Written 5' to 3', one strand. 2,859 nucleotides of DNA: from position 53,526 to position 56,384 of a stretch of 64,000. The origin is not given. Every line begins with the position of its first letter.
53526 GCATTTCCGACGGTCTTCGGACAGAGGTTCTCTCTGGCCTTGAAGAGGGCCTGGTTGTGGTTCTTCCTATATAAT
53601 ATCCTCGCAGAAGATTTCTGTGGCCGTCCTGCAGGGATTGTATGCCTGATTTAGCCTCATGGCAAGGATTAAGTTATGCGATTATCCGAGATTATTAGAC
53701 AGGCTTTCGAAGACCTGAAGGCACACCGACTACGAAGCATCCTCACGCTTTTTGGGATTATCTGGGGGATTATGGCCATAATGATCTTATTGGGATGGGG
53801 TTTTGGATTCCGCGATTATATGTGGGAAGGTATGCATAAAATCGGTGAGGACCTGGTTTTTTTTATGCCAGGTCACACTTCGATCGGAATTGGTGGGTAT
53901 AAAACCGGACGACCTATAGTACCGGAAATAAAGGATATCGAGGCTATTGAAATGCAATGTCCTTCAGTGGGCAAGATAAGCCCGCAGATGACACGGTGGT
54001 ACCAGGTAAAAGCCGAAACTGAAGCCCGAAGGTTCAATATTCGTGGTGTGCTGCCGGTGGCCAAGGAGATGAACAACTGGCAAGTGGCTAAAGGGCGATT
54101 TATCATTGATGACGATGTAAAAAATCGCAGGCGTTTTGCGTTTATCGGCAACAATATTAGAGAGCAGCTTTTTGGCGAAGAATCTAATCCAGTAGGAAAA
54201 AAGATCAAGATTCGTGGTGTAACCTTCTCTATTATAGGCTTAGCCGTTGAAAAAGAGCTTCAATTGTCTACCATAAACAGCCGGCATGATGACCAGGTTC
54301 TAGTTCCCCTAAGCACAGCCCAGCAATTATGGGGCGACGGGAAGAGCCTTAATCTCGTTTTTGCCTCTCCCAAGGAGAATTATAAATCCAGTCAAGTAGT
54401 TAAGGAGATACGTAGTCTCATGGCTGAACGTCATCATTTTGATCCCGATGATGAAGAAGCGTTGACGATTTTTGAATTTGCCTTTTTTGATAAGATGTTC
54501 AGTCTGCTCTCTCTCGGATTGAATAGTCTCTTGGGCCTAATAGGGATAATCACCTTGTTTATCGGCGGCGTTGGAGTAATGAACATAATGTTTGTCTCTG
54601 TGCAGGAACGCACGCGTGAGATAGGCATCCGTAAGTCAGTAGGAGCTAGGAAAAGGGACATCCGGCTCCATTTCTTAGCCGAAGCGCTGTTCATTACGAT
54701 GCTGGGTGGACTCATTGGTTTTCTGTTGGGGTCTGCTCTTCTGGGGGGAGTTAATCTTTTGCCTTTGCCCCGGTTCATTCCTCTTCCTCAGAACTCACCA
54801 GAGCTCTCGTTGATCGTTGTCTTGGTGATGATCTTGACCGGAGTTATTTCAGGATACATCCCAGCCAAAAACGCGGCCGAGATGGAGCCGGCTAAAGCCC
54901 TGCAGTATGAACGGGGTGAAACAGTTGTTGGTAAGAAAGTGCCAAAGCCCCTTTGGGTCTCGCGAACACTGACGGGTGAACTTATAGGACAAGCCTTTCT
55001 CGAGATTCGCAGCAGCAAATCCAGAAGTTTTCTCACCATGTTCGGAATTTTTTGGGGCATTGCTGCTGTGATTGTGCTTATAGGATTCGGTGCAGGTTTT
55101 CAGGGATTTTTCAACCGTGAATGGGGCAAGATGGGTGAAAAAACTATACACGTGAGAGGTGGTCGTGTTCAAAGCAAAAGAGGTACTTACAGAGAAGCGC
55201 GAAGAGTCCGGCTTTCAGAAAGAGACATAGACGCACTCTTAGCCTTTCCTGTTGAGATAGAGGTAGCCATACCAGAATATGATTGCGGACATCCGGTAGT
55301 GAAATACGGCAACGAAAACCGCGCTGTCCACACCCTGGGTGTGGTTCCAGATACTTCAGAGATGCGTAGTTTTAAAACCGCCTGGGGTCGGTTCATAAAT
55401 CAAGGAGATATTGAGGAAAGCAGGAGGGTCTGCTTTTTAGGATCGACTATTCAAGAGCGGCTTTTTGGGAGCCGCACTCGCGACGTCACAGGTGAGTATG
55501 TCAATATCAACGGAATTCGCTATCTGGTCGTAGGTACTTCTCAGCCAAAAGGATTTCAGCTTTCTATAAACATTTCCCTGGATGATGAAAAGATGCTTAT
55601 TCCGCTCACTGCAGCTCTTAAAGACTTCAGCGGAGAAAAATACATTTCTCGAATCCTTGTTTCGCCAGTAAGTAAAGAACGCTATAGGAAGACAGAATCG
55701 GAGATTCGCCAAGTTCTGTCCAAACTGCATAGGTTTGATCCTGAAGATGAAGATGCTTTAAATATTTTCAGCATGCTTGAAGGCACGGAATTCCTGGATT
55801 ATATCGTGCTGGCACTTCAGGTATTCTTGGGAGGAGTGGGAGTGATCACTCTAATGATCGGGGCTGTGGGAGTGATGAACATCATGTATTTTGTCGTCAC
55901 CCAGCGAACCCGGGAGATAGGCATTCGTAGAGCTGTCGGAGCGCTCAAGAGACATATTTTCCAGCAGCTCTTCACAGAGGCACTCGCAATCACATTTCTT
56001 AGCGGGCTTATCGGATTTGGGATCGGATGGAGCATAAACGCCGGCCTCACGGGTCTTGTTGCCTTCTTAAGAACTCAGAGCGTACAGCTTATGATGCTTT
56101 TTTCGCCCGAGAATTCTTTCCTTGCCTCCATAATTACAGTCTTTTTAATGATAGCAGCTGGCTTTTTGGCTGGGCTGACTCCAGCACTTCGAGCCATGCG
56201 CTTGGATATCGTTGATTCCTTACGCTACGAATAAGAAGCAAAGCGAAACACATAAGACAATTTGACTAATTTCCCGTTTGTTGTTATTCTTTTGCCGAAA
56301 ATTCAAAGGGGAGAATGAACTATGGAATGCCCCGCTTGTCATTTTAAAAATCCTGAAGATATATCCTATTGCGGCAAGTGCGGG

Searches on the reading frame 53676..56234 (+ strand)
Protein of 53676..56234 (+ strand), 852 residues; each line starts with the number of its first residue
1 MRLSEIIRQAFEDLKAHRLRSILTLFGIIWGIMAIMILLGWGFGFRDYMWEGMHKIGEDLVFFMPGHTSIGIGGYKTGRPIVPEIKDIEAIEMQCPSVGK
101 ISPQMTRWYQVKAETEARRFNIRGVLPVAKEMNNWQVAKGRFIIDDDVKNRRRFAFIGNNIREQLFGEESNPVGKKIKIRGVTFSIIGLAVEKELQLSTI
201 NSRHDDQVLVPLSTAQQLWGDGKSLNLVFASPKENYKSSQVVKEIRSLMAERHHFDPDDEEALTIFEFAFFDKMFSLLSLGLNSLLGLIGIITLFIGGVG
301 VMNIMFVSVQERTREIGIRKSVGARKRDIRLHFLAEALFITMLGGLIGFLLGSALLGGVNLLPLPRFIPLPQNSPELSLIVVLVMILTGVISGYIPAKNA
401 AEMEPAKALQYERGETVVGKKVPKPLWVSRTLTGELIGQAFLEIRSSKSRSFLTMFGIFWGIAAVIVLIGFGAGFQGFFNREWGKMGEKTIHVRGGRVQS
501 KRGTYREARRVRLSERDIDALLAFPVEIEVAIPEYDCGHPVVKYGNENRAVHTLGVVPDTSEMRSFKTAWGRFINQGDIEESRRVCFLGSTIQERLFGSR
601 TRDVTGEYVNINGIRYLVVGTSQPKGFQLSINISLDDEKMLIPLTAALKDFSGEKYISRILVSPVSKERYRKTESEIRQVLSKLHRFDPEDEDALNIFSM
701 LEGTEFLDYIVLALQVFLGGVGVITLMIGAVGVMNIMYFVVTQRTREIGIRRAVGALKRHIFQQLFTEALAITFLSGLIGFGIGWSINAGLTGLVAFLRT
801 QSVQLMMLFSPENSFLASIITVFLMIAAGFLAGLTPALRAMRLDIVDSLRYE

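Call 11: search_protein_families(library=pfam, proteins=[window:53676-56234:+])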
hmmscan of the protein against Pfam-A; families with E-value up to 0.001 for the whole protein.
window:53676-56234:+ (852 aa): 2 families
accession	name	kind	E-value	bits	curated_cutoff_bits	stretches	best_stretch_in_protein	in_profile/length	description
PF12704.14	MacB_PCD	-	1.2e-67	228.7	27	2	21-247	1-206/207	MacB-like periplasmic core domain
PF02687.27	FtsX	-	2.3e-37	128.2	25.5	2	288-405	2-120/120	FtsX-like permease C-terminal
